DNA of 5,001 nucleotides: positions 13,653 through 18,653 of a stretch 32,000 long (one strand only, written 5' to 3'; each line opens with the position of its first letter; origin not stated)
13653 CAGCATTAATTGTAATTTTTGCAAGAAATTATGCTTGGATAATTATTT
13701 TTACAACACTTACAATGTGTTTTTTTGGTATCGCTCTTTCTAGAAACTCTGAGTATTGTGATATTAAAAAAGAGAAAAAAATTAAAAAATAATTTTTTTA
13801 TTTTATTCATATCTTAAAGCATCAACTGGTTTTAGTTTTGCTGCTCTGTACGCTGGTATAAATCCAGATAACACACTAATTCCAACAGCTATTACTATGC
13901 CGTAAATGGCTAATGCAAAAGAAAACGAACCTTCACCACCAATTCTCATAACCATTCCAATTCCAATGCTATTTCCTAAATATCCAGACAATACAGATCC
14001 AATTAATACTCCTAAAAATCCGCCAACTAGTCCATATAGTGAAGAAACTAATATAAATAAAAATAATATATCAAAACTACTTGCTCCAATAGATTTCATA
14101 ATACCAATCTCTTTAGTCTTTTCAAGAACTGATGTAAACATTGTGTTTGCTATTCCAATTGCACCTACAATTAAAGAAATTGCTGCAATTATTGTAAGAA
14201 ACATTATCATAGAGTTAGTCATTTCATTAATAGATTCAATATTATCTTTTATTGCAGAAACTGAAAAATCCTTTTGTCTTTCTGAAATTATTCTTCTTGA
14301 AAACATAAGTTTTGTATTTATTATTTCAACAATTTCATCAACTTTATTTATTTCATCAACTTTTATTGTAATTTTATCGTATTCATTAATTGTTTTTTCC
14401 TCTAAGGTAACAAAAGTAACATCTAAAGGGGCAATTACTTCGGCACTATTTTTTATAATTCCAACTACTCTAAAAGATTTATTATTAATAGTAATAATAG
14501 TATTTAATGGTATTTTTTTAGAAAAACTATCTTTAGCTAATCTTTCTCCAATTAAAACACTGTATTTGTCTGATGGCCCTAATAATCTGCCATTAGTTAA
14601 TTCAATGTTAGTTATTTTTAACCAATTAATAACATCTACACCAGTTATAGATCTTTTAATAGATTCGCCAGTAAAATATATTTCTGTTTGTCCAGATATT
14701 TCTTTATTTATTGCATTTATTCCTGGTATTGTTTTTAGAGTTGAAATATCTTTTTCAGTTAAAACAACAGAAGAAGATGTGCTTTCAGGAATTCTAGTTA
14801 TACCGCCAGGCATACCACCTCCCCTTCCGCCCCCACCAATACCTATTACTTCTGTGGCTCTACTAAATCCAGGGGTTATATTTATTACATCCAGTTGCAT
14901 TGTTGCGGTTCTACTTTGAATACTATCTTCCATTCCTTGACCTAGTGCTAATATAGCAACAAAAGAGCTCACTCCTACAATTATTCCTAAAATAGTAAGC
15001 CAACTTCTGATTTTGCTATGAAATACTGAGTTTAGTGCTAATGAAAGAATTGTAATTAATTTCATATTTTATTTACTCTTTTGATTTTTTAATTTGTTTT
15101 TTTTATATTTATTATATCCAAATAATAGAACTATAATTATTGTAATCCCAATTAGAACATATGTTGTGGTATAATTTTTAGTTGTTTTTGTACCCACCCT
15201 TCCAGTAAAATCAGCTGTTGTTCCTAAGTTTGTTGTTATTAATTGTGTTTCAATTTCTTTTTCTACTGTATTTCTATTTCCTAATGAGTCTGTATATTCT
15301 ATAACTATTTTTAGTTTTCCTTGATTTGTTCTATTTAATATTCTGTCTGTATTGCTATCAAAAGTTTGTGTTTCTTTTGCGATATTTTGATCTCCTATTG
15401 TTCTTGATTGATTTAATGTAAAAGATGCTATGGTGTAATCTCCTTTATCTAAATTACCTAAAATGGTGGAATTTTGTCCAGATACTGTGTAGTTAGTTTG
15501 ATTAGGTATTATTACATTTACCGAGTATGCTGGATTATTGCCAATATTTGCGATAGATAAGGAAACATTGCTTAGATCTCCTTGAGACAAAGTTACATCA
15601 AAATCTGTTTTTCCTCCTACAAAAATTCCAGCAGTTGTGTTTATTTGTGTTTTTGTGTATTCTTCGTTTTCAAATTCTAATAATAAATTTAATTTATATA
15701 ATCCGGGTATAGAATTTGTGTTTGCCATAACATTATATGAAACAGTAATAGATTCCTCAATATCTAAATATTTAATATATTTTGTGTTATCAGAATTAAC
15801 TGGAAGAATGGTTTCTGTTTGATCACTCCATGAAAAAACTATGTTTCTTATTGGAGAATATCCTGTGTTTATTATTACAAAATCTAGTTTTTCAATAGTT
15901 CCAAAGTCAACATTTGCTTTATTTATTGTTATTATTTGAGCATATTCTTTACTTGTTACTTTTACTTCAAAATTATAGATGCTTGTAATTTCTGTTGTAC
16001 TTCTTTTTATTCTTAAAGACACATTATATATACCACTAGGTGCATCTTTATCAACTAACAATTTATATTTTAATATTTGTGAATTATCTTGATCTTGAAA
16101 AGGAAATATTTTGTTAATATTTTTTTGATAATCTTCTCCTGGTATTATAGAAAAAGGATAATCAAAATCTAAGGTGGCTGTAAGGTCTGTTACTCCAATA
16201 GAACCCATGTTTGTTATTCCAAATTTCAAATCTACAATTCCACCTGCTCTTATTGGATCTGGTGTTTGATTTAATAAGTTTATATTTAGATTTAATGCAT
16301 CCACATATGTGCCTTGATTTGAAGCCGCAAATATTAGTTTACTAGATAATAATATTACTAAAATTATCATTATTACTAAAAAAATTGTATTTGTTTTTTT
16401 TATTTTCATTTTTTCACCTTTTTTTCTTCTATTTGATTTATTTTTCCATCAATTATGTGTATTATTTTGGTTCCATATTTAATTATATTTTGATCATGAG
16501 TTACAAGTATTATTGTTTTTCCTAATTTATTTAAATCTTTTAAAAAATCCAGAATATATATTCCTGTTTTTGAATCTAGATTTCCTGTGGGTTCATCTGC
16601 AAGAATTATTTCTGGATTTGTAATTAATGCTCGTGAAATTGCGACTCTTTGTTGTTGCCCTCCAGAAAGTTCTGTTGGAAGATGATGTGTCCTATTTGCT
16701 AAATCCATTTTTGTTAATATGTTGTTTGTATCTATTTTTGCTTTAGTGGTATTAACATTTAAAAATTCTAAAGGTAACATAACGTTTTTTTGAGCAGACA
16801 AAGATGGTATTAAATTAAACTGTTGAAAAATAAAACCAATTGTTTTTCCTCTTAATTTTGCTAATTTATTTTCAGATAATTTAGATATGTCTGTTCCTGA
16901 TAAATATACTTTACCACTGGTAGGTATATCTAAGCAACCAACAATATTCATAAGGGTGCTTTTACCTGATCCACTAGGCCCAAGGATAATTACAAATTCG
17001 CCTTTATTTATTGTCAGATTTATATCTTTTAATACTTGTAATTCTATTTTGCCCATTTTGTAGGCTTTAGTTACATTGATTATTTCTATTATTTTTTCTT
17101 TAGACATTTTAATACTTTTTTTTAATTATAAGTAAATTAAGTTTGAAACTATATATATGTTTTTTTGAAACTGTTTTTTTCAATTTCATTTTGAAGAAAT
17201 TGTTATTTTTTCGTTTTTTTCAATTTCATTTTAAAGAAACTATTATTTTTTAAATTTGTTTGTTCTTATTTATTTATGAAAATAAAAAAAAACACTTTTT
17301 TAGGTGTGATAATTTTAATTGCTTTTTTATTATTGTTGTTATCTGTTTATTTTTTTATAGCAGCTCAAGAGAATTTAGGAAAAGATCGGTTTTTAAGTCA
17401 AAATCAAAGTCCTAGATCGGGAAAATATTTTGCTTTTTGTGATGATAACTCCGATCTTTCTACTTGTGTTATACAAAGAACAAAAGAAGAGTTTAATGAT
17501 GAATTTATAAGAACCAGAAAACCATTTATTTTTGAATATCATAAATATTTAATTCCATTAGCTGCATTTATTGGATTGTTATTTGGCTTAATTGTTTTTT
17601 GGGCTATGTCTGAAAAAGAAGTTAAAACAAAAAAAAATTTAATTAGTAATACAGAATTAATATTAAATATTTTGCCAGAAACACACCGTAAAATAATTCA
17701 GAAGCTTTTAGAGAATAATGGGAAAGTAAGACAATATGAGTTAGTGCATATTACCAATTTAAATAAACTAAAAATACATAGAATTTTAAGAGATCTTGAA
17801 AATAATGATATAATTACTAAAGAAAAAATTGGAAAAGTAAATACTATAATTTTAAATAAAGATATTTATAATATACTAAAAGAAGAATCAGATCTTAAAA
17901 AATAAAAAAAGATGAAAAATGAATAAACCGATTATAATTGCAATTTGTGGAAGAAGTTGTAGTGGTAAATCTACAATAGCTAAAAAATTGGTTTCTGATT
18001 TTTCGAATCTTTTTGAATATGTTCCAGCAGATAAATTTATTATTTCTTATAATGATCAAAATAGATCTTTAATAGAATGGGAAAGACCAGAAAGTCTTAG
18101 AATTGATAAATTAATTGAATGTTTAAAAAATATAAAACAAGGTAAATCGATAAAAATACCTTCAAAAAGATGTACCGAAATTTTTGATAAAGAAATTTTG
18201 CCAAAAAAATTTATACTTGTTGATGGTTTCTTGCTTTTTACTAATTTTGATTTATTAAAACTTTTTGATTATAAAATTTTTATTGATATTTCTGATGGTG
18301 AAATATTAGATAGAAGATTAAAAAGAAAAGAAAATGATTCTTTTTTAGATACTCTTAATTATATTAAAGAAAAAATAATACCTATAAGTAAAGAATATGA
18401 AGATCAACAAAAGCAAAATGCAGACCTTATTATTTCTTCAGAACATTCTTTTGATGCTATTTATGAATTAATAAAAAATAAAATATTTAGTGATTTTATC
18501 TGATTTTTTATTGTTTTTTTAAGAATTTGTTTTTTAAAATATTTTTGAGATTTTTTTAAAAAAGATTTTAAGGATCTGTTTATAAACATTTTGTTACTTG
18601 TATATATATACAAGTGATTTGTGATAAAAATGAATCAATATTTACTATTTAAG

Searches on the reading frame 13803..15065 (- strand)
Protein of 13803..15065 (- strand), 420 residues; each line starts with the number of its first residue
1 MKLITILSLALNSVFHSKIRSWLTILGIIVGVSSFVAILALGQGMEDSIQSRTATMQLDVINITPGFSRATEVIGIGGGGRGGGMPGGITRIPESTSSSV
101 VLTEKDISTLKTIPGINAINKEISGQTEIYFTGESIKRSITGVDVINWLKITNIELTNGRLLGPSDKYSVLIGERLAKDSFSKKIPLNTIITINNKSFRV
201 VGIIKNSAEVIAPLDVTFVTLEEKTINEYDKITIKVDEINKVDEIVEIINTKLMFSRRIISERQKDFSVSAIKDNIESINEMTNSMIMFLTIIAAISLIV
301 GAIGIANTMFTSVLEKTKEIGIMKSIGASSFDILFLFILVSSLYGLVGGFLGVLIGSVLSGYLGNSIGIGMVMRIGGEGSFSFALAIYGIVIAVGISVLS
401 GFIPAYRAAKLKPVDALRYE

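Call 66: search_protein_families(library=pfam, proteins=[window:13803-15065:-], max_evalue=0.001)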
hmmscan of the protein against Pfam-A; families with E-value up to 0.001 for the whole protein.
window:13803-15065:- (420 aa): 2 families
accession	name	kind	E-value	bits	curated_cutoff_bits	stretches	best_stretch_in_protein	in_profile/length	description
PF12704.14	MacB_PCD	-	5.5e-26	92.6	27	1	21-249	1-204/207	MacB-like periplasmic core domain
PF02687.27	FtsX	-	2.4e-17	63.6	25.5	1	292-413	2-120/120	FtsX-like permease C-terminal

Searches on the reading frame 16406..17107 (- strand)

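Call 66: search_protein_families(library=pfam, proteins=[window:16406-17107:-], max_evalue=0.001)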
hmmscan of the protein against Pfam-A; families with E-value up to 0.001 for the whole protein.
window:16406-17107:- (233 aa): 5 families
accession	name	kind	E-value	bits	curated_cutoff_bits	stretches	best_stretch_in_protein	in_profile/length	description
PF00005.33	ABC_tran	-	2e-34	119.6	25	1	26-174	1-136/137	ABC transporter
PF02463.25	SMC_N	-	1.4e-05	25.1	40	1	35-219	23-212/220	RecF/RecN/SMC N terminal domain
PF13304.12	AAA_21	-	8.1e-05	23.3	27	0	38-59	1-22/304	AAA domain, putative AbiEii toxin, Type IV TA system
PF03193.22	RsgA_GTPase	-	0.00014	22.2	30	0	16-55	87-125/174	RsgA GTPase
PF13555.12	AAA_29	-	0.00027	21.1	27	1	31-53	17-39/61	P-loop containing region of AAA domain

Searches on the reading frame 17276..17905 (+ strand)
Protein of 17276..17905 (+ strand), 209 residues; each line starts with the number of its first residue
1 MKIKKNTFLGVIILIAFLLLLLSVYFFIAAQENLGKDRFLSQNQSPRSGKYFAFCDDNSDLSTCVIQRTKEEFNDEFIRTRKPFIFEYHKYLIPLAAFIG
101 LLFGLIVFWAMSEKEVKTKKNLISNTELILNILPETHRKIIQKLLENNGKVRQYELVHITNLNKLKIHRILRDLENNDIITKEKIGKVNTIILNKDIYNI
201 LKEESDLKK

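Call 66: search_protein_families(library=pfam, proteins=[window:17276-17905:+], max_evalue=0.001)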
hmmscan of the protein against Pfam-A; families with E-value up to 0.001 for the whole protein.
window:17276-17905:+ (209 aa): 1 family
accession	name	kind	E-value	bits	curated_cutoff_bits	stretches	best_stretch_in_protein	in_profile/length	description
PF24034.1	DUF7343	-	4e-10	39.8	27.6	1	137-193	5-61/62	Domain of unknown function (DUF7343)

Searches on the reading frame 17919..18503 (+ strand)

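Call 66: search_protein_families(library=pfam, proteins=[window:17919-18503:+], max_evalue=0.001)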
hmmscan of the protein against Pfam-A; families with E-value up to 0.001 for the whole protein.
window:17919-18503:+ (194 aa): 4 families
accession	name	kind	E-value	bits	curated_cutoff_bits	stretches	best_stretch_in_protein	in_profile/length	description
PF00485.24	PRK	-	2.3e-12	47.6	22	1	6-174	1-189/196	Phosphoribulokinase / Uridine kinase family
PF13238.12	AAA_18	-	3.6e-08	34.3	29.4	1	7-140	1-115/128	AAA domain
PF02224.24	Cytidylate_kin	-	0.00015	22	26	0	7-29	1-23/211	Cytidylate kinase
PF13207.12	AAA_17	-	0.0007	20.3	27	0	11-145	2-131/136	AAA domain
